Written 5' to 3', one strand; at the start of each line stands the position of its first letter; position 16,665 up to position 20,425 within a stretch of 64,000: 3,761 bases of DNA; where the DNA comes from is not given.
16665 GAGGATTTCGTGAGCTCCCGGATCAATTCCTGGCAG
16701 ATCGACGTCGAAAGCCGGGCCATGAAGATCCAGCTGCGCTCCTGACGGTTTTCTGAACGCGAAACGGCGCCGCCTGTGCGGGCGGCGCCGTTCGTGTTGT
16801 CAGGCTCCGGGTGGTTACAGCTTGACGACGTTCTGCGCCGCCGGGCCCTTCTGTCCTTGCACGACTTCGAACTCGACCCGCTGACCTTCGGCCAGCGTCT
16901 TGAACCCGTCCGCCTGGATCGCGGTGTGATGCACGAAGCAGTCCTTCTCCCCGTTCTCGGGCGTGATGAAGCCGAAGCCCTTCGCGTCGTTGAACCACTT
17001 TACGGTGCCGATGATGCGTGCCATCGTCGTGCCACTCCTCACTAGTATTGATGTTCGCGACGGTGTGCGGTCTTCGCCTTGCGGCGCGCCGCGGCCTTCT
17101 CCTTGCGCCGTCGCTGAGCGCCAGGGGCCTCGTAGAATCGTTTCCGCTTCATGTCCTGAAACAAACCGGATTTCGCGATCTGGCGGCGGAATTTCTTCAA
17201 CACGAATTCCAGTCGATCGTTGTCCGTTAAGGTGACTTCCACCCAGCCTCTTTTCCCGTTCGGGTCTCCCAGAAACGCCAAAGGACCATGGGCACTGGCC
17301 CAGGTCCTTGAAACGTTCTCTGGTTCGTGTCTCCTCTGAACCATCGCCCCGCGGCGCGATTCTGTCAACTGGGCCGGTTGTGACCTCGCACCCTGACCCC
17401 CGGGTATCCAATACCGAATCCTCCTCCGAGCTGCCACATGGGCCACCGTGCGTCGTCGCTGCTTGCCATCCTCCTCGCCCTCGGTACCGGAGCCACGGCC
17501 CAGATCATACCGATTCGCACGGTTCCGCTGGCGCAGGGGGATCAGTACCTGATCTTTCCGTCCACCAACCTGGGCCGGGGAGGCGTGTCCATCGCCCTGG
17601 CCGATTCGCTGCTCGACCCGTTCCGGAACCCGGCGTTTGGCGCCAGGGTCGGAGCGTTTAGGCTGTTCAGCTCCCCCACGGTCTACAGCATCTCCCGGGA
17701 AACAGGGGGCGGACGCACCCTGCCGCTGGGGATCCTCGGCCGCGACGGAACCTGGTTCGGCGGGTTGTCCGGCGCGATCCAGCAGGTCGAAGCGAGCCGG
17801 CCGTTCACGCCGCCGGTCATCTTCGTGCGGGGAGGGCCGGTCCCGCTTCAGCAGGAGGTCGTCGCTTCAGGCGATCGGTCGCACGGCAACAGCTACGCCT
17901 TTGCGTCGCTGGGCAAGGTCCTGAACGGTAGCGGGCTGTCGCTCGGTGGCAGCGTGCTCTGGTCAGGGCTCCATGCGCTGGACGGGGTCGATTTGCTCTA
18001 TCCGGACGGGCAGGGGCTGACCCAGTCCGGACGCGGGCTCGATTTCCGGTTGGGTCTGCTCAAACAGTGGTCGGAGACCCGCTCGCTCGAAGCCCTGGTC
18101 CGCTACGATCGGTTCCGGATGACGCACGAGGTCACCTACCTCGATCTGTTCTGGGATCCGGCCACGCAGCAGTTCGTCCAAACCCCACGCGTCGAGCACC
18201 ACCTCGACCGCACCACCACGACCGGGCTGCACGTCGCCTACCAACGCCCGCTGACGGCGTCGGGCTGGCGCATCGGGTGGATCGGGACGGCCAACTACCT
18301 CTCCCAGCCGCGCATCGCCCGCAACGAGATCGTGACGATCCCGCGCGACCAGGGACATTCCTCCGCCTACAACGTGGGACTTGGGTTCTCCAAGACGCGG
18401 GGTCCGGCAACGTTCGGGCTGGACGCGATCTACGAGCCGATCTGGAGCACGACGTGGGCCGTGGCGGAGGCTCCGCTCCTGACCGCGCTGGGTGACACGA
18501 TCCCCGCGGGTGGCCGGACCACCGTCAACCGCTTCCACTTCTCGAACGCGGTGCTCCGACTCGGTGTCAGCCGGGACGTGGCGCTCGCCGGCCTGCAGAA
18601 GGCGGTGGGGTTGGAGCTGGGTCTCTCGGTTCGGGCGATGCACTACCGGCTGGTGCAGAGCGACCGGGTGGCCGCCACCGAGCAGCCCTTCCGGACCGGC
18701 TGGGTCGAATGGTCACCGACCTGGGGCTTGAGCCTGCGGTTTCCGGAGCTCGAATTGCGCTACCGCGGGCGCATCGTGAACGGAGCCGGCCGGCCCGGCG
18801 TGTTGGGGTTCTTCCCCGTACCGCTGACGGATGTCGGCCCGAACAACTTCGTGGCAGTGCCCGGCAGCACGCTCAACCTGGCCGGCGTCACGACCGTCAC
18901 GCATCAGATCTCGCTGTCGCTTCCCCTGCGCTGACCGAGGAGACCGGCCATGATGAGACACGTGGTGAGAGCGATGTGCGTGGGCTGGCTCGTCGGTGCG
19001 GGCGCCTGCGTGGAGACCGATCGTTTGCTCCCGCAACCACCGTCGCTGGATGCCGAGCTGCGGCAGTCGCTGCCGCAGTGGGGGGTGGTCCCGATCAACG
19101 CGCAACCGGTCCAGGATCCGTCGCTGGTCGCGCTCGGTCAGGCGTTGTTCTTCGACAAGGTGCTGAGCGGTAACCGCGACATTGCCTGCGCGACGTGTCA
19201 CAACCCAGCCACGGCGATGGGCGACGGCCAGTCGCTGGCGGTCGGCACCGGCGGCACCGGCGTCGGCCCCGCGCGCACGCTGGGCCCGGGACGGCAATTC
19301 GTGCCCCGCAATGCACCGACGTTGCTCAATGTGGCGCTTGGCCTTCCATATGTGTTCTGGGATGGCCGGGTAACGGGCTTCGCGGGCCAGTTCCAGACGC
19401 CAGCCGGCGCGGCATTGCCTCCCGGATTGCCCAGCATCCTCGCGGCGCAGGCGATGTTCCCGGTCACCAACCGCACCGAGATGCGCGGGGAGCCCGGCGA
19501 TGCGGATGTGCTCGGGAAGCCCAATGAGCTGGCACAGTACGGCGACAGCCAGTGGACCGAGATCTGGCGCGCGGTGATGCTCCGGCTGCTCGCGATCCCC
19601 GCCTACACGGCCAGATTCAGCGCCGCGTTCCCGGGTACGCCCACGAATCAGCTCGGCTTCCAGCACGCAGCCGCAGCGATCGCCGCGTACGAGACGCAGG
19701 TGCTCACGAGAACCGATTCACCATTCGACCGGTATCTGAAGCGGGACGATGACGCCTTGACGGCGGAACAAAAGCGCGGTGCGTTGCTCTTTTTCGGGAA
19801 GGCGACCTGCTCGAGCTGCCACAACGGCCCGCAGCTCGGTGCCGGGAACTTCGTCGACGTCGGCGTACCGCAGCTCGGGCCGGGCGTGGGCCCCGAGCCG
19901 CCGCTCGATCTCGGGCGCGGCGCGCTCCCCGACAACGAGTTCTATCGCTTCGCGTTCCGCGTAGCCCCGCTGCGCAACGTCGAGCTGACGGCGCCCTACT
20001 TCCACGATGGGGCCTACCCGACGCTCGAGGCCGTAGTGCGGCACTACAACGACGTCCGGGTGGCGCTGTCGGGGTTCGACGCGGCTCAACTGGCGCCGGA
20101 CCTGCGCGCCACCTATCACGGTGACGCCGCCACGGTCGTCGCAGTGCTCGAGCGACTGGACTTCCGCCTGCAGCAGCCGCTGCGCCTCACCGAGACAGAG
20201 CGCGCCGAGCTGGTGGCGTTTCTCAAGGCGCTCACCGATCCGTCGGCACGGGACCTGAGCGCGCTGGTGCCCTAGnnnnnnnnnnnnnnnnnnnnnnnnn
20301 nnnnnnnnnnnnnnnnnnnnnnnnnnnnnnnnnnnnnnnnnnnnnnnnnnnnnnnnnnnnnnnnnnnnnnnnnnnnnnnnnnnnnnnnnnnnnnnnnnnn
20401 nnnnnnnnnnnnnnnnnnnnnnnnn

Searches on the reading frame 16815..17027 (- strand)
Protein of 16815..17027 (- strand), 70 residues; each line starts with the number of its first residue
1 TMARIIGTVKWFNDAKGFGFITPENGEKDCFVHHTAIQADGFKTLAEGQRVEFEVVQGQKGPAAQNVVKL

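Call 71: search_protein_families(library=pfam, proteins=[window:16815-17027:-], max_evalue=0.001)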
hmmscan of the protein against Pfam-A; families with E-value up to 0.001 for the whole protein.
window:16815-17027:- (70 aa): 2 families
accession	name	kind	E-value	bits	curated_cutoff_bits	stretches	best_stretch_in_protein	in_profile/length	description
PF00313.28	CSD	-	3.9e-31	107.2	27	1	7-69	3-65/66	'Cold-shock' DNA-binding domain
PF08206.17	OB_RNB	-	5.8e-05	23.1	24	1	15-37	7-29/58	Ribonuclease B OB domain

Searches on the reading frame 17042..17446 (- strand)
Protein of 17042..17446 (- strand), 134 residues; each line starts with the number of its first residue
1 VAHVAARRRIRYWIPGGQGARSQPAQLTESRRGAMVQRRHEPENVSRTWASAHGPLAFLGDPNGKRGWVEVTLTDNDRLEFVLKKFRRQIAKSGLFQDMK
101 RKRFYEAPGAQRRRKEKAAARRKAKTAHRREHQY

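Call 71: search_protein_families(library=pfam, proteins=[window:17042-17446:-], max_evalue=0.001)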
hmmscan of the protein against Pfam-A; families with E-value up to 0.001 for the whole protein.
window:17042-17446:- (134 aa): 1 family
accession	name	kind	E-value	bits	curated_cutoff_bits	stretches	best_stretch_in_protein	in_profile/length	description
PF01165.25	Ribosomal_S21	-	3.1e-14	52.9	27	1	71-123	2-54/55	Ribosomal protein S21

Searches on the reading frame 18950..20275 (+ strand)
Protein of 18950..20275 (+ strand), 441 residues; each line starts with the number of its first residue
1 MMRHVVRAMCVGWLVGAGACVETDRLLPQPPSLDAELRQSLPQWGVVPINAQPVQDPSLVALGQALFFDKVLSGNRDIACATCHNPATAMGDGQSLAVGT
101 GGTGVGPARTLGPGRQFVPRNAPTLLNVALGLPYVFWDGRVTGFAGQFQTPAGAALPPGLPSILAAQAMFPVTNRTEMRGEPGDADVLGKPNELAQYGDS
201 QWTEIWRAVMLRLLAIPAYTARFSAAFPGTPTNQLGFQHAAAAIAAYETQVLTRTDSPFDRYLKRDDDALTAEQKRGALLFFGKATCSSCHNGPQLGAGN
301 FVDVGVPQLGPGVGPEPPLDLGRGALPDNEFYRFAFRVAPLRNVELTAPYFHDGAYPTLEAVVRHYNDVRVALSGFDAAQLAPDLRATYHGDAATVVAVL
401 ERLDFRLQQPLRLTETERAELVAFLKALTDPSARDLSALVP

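Call 71: search_protein_families(library=pfam, proteins=[window:18950-20275:+], max_evalue=0.001)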
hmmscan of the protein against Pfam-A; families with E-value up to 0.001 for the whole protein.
window:18950-20275:+ (441 aa): 4 families
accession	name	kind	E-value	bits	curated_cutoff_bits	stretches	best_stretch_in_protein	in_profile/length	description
PF03150.19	CCP_MauG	-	1.1e-39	136.9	25.6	1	59-267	3-148/149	Di-haem cytochrome c peroxidase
PF00034.26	Cytochrom_C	-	4e-05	25.3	21.3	0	276-307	3-28/90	Cytochrome c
PF21419.2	RoxA-like_Cyt-c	-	4.1e-05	23.5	26.7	1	339-363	5-29/39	RoxA-like, cytochrome c-like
PF13442.11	Cytochrome_CBB3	-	0.00073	20.2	27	0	284-320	11-28/68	Cytochrome C oxidase, cbb3-type, subunit III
